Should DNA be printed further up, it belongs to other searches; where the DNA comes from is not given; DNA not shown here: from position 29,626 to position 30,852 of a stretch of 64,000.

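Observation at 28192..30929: Candidate undescribed four-gene system: 2-TM protein, RadA-like ATPase, DUF932-like protein and HKD nuclease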

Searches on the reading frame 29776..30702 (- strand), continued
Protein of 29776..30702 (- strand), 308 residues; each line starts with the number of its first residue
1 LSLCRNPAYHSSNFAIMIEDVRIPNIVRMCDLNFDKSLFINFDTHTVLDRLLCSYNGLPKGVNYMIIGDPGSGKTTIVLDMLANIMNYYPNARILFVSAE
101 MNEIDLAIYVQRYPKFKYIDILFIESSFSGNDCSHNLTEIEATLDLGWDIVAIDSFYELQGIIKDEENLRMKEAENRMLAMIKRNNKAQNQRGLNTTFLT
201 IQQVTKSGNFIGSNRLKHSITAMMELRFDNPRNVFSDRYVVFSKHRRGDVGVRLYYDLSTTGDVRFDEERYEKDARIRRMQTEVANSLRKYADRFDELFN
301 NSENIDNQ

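Call 57: fold_search(model_id=the predicted structure, library=pdb)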
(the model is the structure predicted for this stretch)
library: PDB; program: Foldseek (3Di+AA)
matches with E <= 10: 1508; with E <= 0.001: 4
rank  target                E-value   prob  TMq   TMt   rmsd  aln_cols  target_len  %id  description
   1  9sw0_B                6.0e-04  0.98  0.31  0.31  16.3       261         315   16  XRCC3-RAD51C-RAD51D-XRCC2 (XRCC3 complex) capping a RAD51 filament on a D-loop intermediate (released 2025-11-12)
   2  8rxc_A                6.8e-04  1.00  0.36  0.29   9.9       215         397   16  RadA helicase from Streptococcus pneumoniae coordinating dsDNA (released 2024-10-30)
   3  8gbj_D                7.3e-04  0.99  0.32  0.32   8.4       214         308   16  Cryo-EM structure of a human BCDX2/ssDNA complex (released 2023-06-21)
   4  9svy_B                8.2e-04  0.99  0.30  0.30   9.2       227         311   13  XRCC3-RAD51C-RAD51D-XRCC2 (XRCC3 complex) capping a RAD51 filament on partially duplex DNA (released 2025-11-12)
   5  8zn5_F                2.4e-03  0.98  0.33  0.24  10.2       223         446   16  Crystal Structure of Designed Clock Protein KaiC (released 2025-04-16)
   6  7cgy_A                4.6e-03  0.87  0.27  0.28  10.2       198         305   16  Human DMC1 Q244M mutant of the post-synaptic complexes (released 2020-11-18)
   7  5yz8_D                1.4e-02  0.75  0.27  0.36  10.8       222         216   17  Crystal Structure of N-terminal C1 domain of KaiC (released 2019-01-30)
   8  3s1a_A                1.5e-02  0.89  0.32  0.21  10.4       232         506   17  Crystal structure of the phosphorylation-site double mutant S431E/T432E of the KaiC circadian clock protein (released 2011-09-21)
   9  6x61_I                1.5e-02  0.72  0.29  0.37  10.9       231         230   16  Crystal structure of the N-terminal thioredoxin domain of SasA in complex with the N-terminal CI domain of KaiC from T (released 2021-06-02)
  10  5ipv_A                1.7e-02  0.82  0.23  0.12   5.7       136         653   15  Cryo-EM structure of GluN1/GluN2B NMDA receptor in the DCKA/D-APV-bound conformation, state 1 (released 2016-04-20)
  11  4dug_A                2.1e-02  0.87  0.33  0.21  10.4       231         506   16  Crystal Structure of Circadian Clock Protein KaiC E318A Mutant (released 2012-03-14)
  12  5yz8_B                2.2e-02  0.90  0.33  0.44  10.0       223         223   17  Crystal Structure of N-terminal C1 domain of KaiC (released 2019-01-30)
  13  5l8v                  2.2e-02  0.69  0.29  0.37  10.2       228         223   13  Apo-structure of humanised RadA-mutant humRadA4 (released 2016-10-19)
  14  8db3_A                2.4e-02  0.90  0.34  0.25   9.8       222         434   16  Crystal structure of KaiC with truncated C-terminal coiled-coil domain (released 2023-03-22)
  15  7dyi_A                2.4e-02  0.75  0.29  0.21  10.4       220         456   17  Crystal Structure of Cyanobacterial Circadian Clock Protein KaiC (released 2022-04-27)
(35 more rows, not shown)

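Call 58: find_encoding_contigs(protein=P0083, flank=10000, max_places=4)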
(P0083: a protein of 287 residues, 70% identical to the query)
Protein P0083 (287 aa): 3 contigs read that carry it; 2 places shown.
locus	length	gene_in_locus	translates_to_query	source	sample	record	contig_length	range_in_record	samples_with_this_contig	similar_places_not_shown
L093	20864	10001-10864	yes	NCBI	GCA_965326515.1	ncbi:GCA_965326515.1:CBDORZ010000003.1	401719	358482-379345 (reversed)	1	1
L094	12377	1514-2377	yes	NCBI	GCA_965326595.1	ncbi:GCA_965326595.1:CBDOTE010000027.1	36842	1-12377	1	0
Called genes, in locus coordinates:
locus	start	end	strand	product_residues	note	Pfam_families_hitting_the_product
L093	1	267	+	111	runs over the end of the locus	-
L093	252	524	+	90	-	PF05016:ParE_toxin (weak), PF06769:YoeB_toxin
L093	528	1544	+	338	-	PF07949:YbbR (faint)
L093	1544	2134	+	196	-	PF01121:CoaE, PF13238:AAA_18 (weak)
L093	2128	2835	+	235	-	PF05099:TerB, PF00226:DnaJ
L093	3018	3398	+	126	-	PF18347:DUF5606, PF21186:DUF6852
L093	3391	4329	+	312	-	PF00535:Glycos_transf_2, PF10111:Glyco_tranf_2_2, PF13641:Glyco_tranf_2_3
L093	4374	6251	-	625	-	PF03235:GmrSD_N, PF07510:GmrSD_C (weak)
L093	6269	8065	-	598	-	PF03235:GmrSD_N, PF25202:DUF7834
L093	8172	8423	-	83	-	-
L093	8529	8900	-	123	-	-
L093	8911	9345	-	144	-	PF00091:Tubulin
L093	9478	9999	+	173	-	PF13091:PLDc_2, PF00614:PLDc (weak)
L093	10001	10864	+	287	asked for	PF03796:DnaB_C (faint), PF06745:ATPase (weak), PF13481:AAA_25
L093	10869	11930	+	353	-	-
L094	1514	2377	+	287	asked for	PF03796:DnaB_C (faint), PF06745:ATPase (weak), PF13481:AAA_25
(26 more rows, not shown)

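Call 59: find_encoding_contigs(protein=P0074, flank=10000, max_places=4)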
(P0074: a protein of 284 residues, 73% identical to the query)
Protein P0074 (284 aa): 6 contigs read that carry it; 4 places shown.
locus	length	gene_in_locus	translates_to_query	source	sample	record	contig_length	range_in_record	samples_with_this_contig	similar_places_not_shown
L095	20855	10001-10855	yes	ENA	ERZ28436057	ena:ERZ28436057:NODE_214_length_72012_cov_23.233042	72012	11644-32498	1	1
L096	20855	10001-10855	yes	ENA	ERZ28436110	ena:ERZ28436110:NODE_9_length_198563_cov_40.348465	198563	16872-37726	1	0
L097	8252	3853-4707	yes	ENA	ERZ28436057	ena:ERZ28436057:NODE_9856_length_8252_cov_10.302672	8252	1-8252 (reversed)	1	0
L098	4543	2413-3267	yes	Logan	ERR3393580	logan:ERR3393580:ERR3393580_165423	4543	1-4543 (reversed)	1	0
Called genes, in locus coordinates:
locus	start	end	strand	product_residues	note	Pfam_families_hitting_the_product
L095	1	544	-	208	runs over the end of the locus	-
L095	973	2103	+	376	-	PF17761:DUF1016_N, PF06250:YhcG_C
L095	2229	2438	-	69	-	-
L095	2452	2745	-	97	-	-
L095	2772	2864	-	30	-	-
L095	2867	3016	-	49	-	-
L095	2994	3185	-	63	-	-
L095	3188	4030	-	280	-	PF04326:SLFN_AlbA_2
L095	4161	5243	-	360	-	-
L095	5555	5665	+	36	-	-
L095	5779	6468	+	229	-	-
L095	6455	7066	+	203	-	-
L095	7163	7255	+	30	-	-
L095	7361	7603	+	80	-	-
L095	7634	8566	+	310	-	PF13280:WYL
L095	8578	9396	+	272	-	-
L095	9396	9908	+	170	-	PF13091:PLDc_2, PF00614:PLDc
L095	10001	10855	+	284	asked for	PF06745:ATPase (faint), PF10412:TrwB_AAD_bind (weak)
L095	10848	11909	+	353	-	-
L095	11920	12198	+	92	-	-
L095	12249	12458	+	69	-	PF09397:FtsK_gamma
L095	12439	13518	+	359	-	PF07733:DNA_pol3_alpha, PF17657:DNA_pol3_finger (weak)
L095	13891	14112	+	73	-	PF13443:HTH_26, PF01381:HTH_3 (weak)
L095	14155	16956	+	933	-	PF00675:Peptidase_M16, PF05193:Peptidase_M16_C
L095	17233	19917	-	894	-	PF20200:DUF6562, PF07581:Glug (faint)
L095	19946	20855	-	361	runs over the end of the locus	PF20200:DUF6562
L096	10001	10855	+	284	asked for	PF06745:ATPase (faint), PF10412:TrwB_AAD_bind (weak)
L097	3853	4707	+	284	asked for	PF06745:ATPase (faint), PF10412:TrwB_AAD_bind (weak)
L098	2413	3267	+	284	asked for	PF06745:ATPase (faint), PF10412:TrwB_AAD_bind (weak)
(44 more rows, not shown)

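Call 68: search_protein_families(library=padloc, proteins=[L021:5228-6979:-, L054:14016-15179:-, L074:12029-12844:+, L084:2050-3363:+, L088:5412-7109:+, L054:9001-9987:+, L017:7388-9433:+, L019:4033-5292:+, L061:18587-20296:+, L009:1652-3493:+], max_evalue=0.001)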
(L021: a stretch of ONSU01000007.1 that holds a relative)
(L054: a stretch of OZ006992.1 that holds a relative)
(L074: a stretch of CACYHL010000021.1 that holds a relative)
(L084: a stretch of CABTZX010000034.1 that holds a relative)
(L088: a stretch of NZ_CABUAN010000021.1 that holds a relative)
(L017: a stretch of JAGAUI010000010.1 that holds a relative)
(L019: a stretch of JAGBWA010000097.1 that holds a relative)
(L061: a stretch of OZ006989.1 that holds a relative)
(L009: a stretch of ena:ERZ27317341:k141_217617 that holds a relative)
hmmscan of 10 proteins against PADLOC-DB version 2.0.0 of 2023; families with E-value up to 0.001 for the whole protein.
L021:5228-6979:- (583 aa): 7 families
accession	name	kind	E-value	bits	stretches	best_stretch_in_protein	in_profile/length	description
PDLC02196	IetA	-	2.2e-30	104.4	1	329-570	89-321/374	-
PDLC02195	IetA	-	4.8e-28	96.6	1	326-577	100-344/395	-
PDLC04232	IetA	-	1.7e-11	42.1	1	342-566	93-311/330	-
PDLC00915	TRIP13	-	1.4e-08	32.5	1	355-523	50-229/302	TRIP13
PDLC04231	IetA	-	1.4e-07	29.6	1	360-507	109-249/262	-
PDLC00914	TRIP13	-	3.8e-07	27.8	1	371-522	74-235/302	TRIP13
PDLC03838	DolB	-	0.0008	16.8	0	370-398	168-196/375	-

L054:14016-15179:- (387 aa): 0 families

L074:12029-12844:+ (271 aa): 0 families

L084:2050-3363:+ (437 aa): 0 families

L088:5412-7109:+ (565 aa): 5 families
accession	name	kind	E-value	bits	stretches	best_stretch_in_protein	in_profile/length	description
PDLC03547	REase_II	-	5.9e-13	46.2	1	364-448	348-445/585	Type II restriction enzyme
PDLC03448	REase_II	-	4.3e-10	36.4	1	155-447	445-722/857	Type II restriction enzyme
PDLC04140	mad8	-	4.6e-07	27.7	1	154-384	25-214/314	mads_8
PDLC02196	IetA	-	8.1e-05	20.2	1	128-180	96-146/374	-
PDLC03920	MkoA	-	0.00017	18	1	126-183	602-658/1112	-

L054:9001-9987:+ (328 aa): 3 families
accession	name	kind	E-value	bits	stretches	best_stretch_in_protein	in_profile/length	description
PDLC03961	ShosA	-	3.5e-54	182.2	1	81-287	59-260/303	-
PDLC03927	PsyrA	-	4.2e-27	93.3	1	94-264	89-257/398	-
PDLC02997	ShosA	-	1e-19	69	1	84-271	80-265/327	-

L017:7388-9433:+ (681 aa): 10 families
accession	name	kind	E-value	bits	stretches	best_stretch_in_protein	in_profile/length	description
PDLC04151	HEC-05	-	3.4e-20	70.3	1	17-61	35-80/600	-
PDLC04150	HEC-05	-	5.7e-14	49.9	1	18-62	19-65/583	-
PDLC04709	PDC-M55C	-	2.3e-10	37.8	1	20-62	28-70/554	-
PDLC03877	NsnA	-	5.2e-09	33.8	1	16-76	61-122/385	-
PDLC04153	HEC-05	-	2.7e-07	27.2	1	20-57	20-57/621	-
PDLC04027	PD-T4-2_A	-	7.7e-07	26.5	1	19-76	51-109/363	-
PDLC04154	HEC-06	-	1.2e-05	22.2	1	14-78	17-88/569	-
PDLC03418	REase_II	-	3.7e-05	21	1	23-75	35-87/372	Type II restriction enzyme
PDLC04155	HEC-06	-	0.00018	18.2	1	10-77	12-85/562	-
PDLC02695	Orf5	-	0.00062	16.3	0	573-616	514-555/601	Orf5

L019:4033-5292:+ (419 aa): 0 families

L061:18587-20296:+ (569 aa): 29 families (the best 25 are shown)
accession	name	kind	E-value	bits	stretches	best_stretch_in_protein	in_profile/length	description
PDLC04155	HEC-06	-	9.8e-25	85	1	156-227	16-90/562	-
PDLC04157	HEC-06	-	1.8e-23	81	1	156-227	18-92/558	-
PDLC04154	HEC-06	-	1e-22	78.5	1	152-226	13-91/569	-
PDLC02695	Orf5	-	4.4e-22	76.2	2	151-227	8-98/601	Orf5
PDLC02691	Orf5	-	5e-21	72.9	1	160-228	20-91/579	Orf5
PDLC02701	Orf5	-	2e-19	67.5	2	152-227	9-99/596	Orf5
PDLC02686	Orf5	-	2.2e-19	67.4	1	153-227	10-96/566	Orf5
PDLC02687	Orf5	-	2.4e-19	67.5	1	152-225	7-84/543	Orf5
PDLC02693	Orf5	-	1.1e-18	65.6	2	162-252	10-106/543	Orf5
PDLC02700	Orf5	-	5.7e-18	62.9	1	156-227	7-83/555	Orf5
PDLC02690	Orf5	-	3.1e-16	57.3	2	160-224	9-76/531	Orf5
PDLC02699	Orf5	-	1.6e-14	51.6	1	162-226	2-65/530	Orf5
PDLC02694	Orf5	-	4e-13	46.9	1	154-227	9-101/574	Orf5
PDLC02696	Orf5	-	1.5e-12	45.2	1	163-240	3-84/558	Orf5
PDLC02786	SspE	-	1.5e-11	41.4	1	162-227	25-105/766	SspE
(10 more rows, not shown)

L009:1652-3493:+ (613 aa): 34 families (the best 25 are shown)
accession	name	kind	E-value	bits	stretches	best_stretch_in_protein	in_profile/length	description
PDLC04154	HEC-06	-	1.7e-35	120.7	2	6-84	12-89/569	-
PDLC04155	HEC-06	-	2.5e-34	116.7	2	7-118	11-118/562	-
PDLC02695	Orf5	-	1.2e-32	111.1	3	6-87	8-98/601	Orf5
PDLC04157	HEC-06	-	4.1e-29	99.6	1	14-85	19-90/558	-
PDLC02687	Orf5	-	5.5e-27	92.7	1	6-84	6-83/543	Orf5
PDLC02693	Orf5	-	6e-27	92.8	1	11-246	2-250/543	Orf5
PDLC02700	Orf5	-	3.8e-26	89.9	1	7-85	2-81/555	Orf5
PDLC02701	Orf5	-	2.6e-24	83.7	2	6-85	8-97/596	Orf5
PDLC02691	Orf5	-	1.5e-22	77.9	1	5-88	7-91/579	Orf5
PDLC02686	Orf5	-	2.3e-19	67.3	1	8-87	10-96/566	Orf5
PDLC02690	Orf5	-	1.5e-18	65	1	10-86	2-78/531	Orf5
PDLC02698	Orf5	-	1.8e-16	58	1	4-87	6-89/573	Orf5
PDLC02696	Orf5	-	9.1e-16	55.9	1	18-84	1-68/558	Orf5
PDLC02786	SspE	-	1.2e-13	48.4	1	15-85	21-103/766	SspE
PDLC02699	Orf5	-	1.9e-13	48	1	19-85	2-64/530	Orf5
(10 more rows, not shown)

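Call 81: find_encoding_contigs(protein=P0020, flank=10000, max_places=3)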
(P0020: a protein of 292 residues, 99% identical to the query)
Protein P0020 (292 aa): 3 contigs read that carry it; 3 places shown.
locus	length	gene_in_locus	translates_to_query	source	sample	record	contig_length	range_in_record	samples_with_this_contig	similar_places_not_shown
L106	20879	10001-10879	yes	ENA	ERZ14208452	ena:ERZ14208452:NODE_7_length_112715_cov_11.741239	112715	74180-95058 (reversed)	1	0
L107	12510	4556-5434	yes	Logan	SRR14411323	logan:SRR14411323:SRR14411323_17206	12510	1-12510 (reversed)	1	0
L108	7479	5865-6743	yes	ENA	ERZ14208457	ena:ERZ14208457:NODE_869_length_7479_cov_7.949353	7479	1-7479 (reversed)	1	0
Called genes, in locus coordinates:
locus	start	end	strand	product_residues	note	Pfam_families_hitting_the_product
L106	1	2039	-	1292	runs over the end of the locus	PF07494:Reg_prop (faint), PF07495:Y_Y_Y, PF02518:HATPase_c, PF00072:Response_reg, PF12833:HTH_18, PF00165:HTH_AraC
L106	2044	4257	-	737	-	PF00728:Glyco_hydro_20, PF13287:Fn3_assoc, PF13290:CHB_HEX_C_1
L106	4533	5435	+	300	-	PF13280:WYL, PF25583:WCX (weak)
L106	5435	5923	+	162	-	PF00929:RNase_T, PF16473:Rv2179c-like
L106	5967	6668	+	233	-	-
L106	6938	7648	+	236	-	PF12799:LRR_4 (faint)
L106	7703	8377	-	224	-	PF02525:Flavodoxin_2, PF03358:FMN_red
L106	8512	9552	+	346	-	PF20194:DUF6557 (weak)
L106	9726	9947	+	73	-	-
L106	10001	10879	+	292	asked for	PF13481:AAA_25 (faint), PF06745:ATPase (weak)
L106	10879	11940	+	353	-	-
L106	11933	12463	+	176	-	PF13091:PLDc_2, PF00614:PLDc (weak)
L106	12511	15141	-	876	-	PF03235:GmrSD_N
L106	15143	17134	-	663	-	PF03235:GmrSD_N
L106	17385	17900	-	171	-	-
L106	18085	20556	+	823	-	PF00930:DPPIV_N (faint), PF26550:Tricorn_2nd (faint), PF07676:PD40 (faint), PF26549:Tricorn_N (weak), PF00756:Esterase (weak), PF02129:Peptidase_S15 (weak), PF20434:BD-FAE (faint), PF00326:Peptidase_S9, +1 more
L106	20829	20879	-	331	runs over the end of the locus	PF01116:F_bP_aldolase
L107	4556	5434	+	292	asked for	PF13481:AAA_25 (faint), PF06745:ATPase (weak)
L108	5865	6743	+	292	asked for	PF13481:AAA_25 (faint), PF06745:ATPase (weak)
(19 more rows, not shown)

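Call 82: find_encoding_contigs(protein=P0026, flank=10000, max_places=3)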
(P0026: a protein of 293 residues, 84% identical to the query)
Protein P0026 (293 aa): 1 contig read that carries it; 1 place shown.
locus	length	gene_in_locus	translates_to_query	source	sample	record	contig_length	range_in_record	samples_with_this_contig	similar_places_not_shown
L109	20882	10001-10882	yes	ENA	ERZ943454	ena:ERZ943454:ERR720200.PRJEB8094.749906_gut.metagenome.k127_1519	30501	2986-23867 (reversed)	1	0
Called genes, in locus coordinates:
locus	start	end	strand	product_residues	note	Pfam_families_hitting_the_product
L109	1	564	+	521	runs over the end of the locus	PF13201:PCMD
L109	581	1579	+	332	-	PF07396:Porin_O_P (faint)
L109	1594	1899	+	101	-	PF00216:Bac_DNA_binding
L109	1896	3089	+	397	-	PF02646:RmuC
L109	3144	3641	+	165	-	PF00258:Flavodoxin_1, PF12641:Flavodoxin_3 (weak), PF12724:Flavodoxin_5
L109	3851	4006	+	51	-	PF00468:Ribosomal_L34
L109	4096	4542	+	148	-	PF00583:Acetyltransf_1, PF13302:Acetyltransf_3 (weak), PF13420:Acetyltransf_4, PF13508:Acetyltransf_7 (weak)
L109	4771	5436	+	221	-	-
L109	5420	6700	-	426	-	-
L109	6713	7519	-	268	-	PF01182:Glucosamine_iso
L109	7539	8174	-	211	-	PF13505:OMP_b-brl, PF13568:OMP_b-brl_2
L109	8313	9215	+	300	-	PF13280:WYL, PF25583:WCX (weak)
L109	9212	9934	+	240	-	-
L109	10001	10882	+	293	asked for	PF06745:ATPase (weak), PF13481:AAA_25 (weak)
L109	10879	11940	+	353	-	-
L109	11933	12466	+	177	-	PF13091:PLDc_2, PF00614:PLDc (weak)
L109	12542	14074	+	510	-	PF14134:DUF4301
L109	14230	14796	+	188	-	PF00625:Guanylate_kin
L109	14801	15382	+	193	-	PF01467:CTP_transf_like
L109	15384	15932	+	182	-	PF16702:DUF5063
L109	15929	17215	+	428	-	PF02127:Peptidase_M18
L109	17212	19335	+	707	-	PF00580:UvrD-helicase, PF01443:Viral_helicase1 (faint), PF13245:AAA_19, PF13604:AAA_30 (faint), PF13087:AAA_12 (faint), PF13361:UvrD_C, PF13538:UvrD_C_2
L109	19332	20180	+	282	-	PF00702:Hydrolase (faint), PF08282:Hydrolase_3, PF05116:S6PP (weak)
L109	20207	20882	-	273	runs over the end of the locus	PF02311:AraC_binding (weak), PF07883:Cupin_2, PF00165:HTH_AraC (weak), PF12833:HTH_18, PF00165:HTH_AraC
